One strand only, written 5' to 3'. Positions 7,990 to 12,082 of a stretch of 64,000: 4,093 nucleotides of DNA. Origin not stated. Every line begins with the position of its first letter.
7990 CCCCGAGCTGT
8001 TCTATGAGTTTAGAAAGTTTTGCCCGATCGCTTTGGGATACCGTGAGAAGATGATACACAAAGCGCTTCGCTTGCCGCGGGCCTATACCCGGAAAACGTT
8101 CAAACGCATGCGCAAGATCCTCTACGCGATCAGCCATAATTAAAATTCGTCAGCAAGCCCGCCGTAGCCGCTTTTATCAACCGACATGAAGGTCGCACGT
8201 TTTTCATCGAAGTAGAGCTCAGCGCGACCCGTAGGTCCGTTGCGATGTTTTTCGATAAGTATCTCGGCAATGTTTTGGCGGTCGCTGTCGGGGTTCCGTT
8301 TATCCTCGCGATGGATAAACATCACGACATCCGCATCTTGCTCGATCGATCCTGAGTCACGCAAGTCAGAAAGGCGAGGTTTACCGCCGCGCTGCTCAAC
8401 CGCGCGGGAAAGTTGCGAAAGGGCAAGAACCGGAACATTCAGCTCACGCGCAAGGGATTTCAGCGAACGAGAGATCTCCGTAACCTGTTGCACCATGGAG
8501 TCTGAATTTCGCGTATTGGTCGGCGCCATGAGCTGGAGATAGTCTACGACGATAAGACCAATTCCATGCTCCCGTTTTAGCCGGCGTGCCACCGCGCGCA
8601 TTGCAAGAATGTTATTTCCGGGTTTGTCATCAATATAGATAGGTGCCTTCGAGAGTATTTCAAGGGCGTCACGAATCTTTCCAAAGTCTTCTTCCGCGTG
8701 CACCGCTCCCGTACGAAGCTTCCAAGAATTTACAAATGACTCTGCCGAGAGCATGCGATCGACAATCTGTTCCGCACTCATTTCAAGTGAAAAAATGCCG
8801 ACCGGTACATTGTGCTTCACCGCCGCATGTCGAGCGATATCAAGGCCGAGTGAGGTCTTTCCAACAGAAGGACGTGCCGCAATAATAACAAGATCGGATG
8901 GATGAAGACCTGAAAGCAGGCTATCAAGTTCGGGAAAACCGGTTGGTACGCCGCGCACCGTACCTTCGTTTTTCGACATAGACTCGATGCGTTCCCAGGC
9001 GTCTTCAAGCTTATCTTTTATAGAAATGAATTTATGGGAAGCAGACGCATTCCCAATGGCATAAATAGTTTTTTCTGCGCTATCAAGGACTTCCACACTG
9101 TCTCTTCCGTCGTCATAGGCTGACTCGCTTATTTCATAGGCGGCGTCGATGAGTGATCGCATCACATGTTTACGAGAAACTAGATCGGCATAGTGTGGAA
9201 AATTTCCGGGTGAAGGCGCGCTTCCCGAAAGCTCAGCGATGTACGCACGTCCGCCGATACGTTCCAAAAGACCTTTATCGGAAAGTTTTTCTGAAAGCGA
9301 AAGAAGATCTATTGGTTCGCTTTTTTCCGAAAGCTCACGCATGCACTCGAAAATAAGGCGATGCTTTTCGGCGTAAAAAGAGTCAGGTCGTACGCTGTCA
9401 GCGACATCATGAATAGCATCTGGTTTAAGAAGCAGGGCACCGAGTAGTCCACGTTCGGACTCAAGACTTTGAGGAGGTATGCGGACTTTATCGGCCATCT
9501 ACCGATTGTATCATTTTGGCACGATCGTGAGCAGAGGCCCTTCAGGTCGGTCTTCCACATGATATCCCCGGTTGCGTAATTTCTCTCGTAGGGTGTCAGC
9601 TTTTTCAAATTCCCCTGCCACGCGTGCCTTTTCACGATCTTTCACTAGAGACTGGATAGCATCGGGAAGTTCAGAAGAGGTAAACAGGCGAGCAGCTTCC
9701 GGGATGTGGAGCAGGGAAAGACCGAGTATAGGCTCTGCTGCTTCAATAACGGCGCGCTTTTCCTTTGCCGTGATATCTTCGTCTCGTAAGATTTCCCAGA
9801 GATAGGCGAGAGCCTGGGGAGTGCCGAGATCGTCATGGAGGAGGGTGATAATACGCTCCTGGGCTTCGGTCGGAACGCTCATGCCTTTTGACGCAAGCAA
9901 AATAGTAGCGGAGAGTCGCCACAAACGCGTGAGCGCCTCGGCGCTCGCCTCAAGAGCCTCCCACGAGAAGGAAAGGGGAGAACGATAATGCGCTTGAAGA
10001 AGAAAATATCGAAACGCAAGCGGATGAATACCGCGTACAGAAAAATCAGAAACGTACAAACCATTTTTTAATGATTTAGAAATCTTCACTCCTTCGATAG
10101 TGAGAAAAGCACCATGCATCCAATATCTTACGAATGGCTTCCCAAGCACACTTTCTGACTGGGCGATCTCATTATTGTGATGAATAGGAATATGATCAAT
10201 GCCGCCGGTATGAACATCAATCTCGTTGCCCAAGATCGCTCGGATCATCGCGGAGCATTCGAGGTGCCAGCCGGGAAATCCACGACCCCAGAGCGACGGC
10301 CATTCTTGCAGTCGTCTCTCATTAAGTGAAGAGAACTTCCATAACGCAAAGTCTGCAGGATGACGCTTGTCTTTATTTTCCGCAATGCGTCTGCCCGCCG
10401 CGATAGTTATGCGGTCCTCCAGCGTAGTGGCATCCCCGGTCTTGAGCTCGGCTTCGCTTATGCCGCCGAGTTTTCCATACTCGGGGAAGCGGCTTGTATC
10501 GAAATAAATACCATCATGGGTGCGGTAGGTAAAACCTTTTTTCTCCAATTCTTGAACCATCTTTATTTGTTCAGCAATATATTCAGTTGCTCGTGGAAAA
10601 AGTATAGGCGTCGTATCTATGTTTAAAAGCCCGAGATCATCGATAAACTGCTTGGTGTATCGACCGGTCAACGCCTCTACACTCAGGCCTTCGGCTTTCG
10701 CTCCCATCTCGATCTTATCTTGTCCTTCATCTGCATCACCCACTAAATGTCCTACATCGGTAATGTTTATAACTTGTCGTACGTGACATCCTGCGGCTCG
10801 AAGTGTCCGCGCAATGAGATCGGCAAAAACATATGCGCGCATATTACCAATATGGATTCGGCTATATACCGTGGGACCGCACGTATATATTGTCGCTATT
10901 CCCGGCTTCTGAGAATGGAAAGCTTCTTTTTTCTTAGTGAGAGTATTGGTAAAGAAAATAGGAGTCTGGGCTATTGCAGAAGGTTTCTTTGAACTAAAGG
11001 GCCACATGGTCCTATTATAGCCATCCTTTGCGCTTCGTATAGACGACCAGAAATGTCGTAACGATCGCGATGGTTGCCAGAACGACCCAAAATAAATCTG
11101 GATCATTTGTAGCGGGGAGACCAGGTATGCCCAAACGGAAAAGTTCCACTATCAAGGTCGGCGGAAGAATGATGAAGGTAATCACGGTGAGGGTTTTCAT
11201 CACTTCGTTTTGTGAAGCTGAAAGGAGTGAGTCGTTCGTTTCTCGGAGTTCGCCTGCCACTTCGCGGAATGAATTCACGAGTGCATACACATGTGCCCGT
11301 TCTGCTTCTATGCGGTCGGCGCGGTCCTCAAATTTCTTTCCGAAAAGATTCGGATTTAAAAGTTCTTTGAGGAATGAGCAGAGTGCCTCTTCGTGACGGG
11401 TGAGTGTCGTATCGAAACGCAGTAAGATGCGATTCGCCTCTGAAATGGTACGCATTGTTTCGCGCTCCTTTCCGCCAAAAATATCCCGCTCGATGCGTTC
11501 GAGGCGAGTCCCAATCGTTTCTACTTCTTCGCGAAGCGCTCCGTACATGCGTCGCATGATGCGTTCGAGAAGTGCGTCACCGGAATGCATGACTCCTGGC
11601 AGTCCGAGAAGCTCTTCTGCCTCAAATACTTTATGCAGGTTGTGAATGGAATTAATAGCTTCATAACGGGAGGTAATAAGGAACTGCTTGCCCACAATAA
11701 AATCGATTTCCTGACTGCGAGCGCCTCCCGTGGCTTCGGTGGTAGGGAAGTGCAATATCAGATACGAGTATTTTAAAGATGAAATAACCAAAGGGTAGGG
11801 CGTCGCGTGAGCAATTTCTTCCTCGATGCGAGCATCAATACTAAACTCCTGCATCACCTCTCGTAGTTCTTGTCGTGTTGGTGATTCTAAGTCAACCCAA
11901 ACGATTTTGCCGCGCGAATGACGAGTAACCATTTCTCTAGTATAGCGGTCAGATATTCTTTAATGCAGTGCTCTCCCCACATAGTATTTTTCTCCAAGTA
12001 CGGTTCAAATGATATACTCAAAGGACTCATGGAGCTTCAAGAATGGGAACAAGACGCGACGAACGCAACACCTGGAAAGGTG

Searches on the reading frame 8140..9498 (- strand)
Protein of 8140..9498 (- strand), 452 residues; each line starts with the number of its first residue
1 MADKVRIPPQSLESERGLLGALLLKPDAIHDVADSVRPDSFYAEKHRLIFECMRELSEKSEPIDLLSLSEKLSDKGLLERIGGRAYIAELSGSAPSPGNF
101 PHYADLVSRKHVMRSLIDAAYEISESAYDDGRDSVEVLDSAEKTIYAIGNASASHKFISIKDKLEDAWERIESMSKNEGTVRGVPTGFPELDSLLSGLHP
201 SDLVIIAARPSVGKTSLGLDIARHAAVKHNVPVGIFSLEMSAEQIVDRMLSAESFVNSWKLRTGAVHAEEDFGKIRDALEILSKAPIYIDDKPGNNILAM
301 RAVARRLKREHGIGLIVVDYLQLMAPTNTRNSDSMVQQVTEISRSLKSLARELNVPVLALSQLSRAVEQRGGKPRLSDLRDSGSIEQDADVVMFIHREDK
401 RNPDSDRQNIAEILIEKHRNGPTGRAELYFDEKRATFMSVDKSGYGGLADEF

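Call 35: search_protein_families(library=pfam, proteins=[window:8140-9498:-], max_evalue=0.00001)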
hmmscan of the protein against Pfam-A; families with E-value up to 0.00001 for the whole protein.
window:8140-9498:- (452 aa): 3 families
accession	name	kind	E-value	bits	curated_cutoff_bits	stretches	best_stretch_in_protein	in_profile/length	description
PF03796.21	DnaB_C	-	5.9e-100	334.3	27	1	183-438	1-254/255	DnaB-like helicase C terminal domain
PF00772.26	DnaB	-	3.8e-32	110.8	23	1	8-108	2-102/103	DnaB-like helicase N terminal domain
PF13481.12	AAA_25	-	7e-14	52.3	27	1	181-363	12-190/195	AAA domain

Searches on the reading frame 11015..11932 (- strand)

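Call 36: search_protein_families(library=pfam, proteins=[window:11015-11932:-], max_evalue=0.00001)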
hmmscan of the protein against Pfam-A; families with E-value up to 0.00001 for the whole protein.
window:11015-11932:- (305 aa): 1 family
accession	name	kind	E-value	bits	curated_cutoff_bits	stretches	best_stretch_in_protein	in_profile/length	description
PF01544.23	CorA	-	6.5e-44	150.8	27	1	9-301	3-292/292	CorA-like Mg2+ transporter protein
